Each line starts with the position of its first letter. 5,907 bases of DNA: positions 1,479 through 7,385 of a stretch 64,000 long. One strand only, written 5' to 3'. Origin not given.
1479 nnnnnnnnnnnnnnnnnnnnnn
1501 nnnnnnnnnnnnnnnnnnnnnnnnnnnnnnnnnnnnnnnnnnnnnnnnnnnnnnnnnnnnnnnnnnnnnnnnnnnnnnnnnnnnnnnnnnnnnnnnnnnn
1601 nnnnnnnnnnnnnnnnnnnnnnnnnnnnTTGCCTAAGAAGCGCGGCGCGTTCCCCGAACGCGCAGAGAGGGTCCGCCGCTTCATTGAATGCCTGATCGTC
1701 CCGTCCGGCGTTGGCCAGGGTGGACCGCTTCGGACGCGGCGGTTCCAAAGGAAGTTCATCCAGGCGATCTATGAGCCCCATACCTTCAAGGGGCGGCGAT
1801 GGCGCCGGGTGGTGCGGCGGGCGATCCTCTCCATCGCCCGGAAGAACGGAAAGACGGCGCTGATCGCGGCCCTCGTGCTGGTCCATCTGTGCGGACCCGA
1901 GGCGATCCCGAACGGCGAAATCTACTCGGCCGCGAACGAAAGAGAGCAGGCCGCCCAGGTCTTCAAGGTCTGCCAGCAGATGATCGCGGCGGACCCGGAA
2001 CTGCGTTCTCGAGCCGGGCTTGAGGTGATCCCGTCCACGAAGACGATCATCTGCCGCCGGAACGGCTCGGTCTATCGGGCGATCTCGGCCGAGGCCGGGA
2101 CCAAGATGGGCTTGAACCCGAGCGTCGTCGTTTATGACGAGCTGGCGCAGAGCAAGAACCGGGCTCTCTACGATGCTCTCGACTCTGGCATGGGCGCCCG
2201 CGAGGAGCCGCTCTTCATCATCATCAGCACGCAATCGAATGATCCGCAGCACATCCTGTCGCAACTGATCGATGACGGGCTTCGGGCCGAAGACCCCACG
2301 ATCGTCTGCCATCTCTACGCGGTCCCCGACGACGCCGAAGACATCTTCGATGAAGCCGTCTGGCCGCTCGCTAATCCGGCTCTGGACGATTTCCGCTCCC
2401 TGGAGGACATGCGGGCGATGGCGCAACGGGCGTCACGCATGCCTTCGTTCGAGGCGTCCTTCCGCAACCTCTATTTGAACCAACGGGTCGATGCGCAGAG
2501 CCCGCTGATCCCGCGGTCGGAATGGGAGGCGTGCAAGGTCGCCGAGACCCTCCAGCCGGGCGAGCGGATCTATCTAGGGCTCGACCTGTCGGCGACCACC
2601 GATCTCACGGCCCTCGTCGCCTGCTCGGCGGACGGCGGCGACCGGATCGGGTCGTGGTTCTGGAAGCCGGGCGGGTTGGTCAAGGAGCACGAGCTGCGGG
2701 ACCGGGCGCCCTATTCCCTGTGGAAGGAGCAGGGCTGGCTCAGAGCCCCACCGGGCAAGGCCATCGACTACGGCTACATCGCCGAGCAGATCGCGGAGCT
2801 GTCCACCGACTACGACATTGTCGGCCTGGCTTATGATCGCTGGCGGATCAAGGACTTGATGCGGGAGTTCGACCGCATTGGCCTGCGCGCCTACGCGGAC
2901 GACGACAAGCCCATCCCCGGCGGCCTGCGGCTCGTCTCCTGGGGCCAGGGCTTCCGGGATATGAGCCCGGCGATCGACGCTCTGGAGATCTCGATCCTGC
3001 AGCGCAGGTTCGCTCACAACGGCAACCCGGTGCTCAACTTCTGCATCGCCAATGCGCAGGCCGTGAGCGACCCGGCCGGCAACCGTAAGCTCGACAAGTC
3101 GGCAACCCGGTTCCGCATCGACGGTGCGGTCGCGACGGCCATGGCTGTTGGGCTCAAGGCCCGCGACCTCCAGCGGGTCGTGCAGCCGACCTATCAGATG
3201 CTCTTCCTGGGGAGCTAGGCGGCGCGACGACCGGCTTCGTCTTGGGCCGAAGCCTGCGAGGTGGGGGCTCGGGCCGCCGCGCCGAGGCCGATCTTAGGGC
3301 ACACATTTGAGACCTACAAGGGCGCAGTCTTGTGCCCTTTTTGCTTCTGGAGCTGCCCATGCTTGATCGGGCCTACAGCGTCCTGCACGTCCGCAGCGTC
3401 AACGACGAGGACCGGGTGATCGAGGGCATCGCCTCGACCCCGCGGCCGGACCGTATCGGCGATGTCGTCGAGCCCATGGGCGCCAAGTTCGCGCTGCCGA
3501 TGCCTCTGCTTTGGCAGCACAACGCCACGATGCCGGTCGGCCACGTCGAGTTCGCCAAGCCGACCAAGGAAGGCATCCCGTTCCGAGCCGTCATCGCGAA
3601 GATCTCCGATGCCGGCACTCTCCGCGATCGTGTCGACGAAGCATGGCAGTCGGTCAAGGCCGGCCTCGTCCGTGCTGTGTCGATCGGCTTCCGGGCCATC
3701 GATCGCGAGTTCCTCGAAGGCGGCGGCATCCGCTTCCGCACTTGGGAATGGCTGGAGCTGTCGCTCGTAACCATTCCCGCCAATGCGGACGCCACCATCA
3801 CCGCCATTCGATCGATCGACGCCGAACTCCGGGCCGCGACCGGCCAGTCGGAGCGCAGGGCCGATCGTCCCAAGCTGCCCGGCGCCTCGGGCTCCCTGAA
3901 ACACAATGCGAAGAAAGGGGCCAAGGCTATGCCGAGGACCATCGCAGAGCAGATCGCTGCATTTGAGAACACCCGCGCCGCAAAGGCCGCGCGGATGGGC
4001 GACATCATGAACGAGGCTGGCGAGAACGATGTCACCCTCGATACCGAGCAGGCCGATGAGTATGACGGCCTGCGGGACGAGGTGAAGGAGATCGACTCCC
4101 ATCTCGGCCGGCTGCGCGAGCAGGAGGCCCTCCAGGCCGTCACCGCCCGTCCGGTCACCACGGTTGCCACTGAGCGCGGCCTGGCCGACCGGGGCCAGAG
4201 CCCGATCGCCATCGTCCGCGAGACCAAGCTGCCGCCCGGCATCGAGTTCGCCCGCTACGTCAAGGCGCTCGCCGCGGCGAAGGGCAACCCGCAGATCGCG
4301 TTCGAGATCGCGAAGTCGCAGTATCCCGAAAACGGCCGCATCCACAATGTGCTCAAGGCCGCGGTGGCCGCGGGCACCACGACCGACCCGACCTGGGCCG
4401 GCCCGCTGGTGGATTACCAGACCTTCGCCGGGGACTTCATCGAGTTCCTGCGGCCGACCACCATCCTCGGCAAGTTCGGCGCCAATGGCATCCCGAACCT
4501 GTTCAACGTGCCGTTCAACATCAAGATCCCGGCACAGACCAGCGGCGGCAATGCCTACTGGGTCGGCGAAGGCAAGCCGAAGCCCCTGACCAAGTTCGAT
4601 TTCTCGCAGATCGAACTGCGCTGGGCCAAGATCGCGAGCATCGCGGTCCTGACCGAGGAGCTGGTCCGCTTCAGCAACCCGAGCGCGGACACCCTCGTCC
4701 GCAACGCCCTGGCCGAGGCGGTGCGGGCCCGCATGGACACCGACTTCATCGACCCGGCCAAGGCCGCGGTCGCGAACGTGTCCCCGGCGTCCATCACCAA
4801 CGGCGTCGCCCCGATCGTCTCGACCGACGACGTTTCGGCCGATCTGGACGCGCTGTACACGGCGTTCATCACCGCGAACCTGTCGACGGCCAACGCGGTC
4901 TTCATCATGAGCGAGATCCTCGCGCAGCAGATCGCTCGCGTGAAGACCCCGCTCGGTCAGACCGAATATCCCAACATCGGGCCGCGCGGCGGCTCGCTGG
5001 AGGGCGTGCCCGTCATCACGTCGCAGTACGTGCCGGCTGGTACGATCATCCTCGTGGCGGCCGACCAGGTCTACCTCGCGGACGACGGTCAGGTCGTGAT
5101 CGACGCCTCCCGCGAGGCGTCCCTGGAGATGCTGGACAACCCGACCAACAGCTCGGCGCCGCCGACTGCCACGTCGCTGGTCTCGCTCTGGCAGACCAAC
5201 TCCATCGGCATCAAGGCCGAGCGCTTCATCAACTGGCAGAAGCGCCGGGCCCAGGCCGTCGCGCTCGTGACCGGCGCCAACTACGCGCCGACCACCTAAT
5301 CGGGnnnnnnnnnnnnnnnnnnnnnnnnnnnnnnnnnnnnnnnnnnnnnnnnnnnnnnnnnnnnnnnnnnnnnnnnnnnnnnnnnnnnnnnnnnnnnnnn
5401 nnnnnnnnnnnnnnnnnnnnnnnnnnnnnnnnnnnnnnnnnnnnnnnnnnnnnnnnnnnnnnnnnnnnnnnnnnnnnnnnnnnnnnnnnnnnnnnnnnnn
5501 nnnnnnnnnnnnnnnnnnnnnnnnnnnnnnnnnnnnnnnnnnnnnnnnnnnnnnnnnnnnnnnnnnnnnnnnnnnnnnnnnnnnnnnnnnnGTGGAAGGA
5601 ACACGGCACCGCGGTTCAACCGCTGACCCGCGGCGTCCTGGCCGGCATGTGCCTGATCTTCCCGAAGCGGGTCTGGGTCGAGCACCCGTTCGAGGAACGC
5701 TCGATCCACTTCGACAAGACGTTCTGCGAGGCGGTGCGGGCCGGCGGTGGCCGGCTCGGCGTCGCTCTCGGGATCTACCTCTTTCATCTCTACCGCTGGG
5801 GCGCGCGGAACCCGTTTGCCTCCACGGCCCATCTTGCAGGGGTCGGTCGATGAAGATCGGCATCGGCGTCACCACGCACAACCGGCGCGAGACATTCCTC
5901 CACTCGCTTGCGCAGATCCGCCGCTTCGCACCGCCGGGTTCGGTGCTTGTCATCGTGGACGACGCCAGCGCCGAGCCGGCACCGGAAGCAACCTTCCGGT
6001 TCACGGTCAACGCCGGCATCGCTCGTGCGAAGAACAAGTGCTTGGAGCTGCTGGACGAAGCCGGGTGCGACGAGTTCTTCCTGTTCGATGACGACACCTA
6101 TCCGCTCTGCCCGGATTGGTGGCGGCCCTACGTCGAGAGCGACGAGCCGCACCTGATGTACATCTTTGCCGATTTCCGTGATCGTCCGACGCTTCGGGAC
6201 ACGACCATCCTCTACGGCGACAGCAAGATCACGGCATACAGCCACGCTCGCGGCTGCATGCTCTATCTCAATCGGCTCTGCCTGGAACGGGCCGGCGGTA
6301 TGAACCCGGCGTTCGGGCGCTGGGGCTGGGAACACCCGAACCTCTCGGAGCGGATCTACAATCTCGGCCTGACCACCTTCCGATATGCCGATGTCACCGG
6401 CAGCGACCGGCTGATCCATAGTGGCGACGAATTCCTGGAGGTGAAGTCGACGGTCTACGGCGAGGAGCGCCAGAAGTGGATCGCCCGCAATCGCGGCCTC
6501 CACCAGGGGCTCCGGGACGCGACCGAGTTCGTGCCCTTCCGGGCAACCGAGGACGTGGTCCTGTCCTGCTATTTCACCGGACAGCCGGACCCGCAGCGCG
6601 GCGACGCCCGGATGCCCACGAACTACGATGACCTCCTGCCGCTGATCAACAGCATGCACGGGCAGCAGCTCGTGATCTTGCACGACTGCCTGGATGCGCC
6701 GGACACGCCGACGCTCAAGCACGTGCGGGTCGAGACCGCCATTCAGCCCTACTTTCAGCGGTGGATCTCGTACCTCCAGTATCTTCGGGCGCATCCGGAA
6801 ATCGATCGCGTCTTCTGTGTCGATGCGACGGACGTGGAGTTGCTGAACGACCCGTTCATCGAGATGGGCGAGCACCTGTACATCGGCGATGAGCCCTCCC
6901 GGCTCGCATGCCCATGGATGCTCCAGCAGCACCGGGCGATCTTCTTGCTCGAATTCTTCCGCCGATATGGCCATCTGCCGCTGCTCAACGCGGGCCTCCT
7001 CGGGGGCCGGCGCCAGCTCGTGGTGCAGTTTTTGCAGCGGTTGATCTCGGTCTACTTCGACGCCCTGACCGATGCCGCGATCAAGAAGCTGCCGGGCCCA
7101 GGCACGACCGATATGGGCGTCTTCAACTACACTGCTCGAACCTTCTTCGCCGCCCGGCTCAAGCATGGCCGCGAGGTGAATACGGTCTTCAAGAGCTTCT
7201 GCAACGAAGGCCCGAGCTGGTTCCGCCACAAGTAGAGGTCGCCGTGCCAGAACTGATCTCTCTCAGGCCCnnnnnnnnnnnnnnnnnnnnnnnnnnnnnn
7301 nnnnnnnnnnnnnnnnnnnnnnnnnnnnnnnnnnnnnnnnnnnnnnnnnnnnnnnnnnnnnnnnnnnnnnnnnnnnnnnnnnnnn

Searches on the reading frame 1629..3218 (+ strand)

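Call 50: search_protein_families(library=phrogs, proteins=[window:1629-3218:+], max_evalue=0.001)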
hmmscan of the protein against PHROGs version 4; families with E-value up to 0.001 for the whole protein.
window:1629-3218:+ (529 aa): 7 families
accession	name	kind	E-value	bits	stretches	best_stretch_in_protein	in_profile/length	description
phrog_9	-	head and packaging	7.6e-130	436.2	1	9-509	182-662/812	terminase large subunit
phrog_2699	-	head and packaging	2.8e-66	224.5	1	216-514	10-297/315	terminase large subunit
phrog_4914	-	head and packaging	3.8e-20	73.4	1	10-166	54-212/213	terminase large subunit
phrog_2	-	head and packaging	3.7e-16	60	1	35-415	265-545/807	terminase large subunit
phrog_7331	-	head and packaging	9.2e-16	58.5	1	434-508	16-90/113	terminase large subunit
phrog_21277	-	head and packaging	8.9e-06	26.5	1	431-507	104-181/208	terminase large subunit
phrog_37124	-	unknown function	0.00021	22.2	1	318-418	1-116/143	-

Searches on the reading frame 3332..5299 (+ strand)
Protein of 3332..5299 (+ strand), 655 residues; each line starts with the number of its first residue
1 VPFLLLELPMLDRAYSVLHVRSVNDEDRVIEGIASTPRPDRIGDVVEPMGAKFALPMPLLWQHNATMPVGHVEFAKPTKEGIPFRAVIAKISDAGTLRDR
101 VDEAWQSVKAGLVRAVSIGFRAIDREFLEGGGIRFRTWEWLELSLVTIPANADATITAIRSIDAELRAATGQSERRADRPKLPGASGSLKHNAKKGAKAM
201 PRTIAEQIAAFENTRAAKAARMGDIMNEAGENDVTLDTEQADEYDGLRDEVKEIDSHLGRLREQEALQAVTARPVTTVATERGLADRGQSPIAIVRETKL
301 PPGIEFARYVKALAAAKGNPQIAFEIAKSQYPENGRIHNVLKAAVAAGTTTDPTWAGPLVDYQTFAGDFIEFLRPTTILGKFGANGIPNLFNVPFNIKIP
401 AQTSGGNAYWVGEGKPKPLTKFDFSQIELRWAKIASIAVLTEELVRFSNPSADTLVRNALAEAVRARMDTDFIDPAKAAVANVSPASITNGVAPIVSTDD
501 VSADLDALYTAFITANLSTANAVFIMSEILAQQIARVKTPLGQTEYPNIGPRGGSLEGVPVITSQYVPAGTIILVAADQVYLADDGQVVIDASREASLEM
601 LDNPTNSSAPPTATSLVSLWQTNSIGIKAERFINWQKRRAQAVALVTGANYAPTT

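Call 50: search_protein_families(library=phrogs, proteins=[window:3332-5299:+], max_evalue=0.001)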
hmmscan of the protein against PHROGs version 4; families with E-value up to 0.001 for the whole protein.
window:3332-5299:+ (655 aa): 12 families
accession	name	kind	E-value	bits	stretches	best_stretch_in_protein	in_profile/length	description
phrog_617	-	head and packaging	1.4e-172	576.9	1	11-651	9-626/626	major head protein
phrog_6538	-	unknown function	3.4e-59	200.7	1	464-652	1-188/193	-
phrog_10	-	head and packaging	2.2e-55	189.9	1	185-654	252-641/752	major head protein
phrog_26508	-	unknown function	4.6e-40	137.6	1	513-652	1-139/144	-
phrog_80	-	head and packaging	3.8e-36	126.5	1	20-240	226-484/607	head maturation protease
phrog_13361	-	unknown function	5.1e-28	98.6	1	11-135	3-128/132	-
phrog_30146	-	unknown function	8.3e-20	71.6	1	11-74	3-66/79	-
phrog_2263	-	head and packaging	1.3e-17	65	2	59-243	77-249/551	major head protein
phrog_4523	-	head and packaging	1.2e-11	45.1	1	57-273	72-283/644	major head and protease protein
phrog_544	-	head and packaging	1.2e-08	35.7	1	397-592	49-243/282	major head protein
phrog_3270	-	head and packaging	2.4e-07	30.8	1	57-256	37-234/603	head maturation protease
phrog_3244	-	head and packaging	8.3e-07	30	1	56-191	70-209/326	head maturation protease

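Call 65: find_related_loci(query=window:3332-5299:+, collection=viral_contigs, flank=10000)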
Query window:3332-5299:+ (655 aa) in viral_contigs; peptide patterns used: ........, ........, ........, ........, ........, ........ (x = any residue, [..] = any of these).
66 stretches matched a pattern; 63 encode a relative of the query (tblastn E <= 1e-3); 63 distinct loci.
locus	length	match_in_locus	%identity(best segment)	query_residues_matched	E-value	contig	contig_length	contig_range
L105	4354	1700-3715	86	2-655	0e+0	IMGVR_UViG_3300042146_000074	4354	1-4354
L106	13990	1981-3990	86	4-655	0e+0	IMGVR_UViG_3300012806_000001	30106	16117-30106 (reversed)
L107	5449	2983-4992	86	4-655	0e+0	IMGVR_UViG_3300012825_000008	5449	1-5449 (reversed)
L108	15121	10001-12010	86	4-655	0e+0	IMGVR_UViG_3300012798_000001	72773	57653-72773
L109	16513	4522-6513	85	2-655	0e+0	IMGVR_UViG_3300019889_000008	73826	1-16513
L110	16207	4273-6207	82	7-651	0e+0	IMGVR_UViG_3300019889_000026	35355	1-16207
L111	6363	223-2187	64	10-651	0e+0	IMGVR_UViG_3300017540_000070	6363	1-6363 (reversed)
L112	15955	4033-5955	63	8-651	0e+0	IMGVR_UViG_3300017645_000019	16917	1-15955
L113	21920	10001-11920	61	3-647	0e+0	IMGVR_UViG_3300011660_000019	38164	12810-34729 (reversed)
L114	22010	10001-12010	53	12-652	0e+0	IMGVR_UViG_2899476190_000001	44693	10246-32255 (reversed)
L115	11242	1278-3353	52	5-652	0e+0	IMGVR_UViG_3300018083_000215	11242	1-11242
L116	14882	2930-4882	51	11-654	0e+0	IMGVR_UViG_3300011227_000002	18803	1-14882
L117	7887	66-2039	51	2-655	0e+0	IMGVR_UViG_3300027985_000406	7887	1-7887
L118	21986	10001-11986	49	11-654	0e+0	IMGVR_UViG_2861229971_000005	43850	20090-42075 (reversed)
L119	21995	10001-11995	50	4-646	0e+0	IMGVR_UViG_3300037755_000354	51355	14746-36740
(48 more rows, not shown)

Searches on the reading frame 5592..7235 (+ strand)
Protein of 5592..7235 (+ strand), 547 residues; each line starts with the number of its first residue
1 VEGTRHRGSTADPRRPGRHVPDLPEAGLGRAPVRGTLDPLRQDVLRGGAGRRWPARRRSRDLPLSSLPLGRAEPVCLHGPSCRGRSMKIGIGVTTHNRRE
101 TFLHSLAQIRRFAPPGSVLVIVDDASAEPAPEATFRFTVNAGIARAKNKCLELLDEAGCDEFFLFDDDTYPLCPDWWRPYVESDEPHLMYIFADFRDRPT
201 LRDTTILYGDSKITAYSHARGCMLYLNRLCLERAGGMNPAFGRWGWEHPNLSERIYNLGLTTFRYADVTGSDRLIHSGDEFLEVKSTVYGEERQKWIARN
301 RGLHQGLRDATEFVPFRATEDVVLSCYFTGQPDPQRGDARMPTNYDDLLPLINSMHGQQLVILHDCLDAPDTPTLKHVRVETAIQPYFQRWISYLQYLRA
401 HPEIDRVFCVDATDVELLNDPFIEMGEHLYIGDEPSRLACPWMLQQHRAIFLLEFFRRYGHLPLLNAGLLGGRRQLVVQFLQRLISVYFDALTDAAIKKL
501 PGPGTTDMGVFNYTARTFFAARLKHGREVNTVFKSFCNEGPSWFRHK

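Call 50: search_protein_families(library=phrogs, proteins=[window:5592-7235:+], max_evalue=0.001)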
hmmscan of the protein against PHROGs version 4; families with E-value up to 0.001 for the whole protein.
window:5592-7235:+ (547 aa): 2 families
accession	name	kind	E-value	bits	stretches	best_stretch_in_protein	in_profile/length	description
phrog_1579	-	moron, auxiliary metabolic gene and host takeover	1.1e-152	510.4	1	80-547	13-482/482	glycosyltransferase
phrog_2456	-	moron, auxiliary metabolic gene and host takeover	5.2e-68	230.2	1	87-317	3-238/239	glycosyltransferase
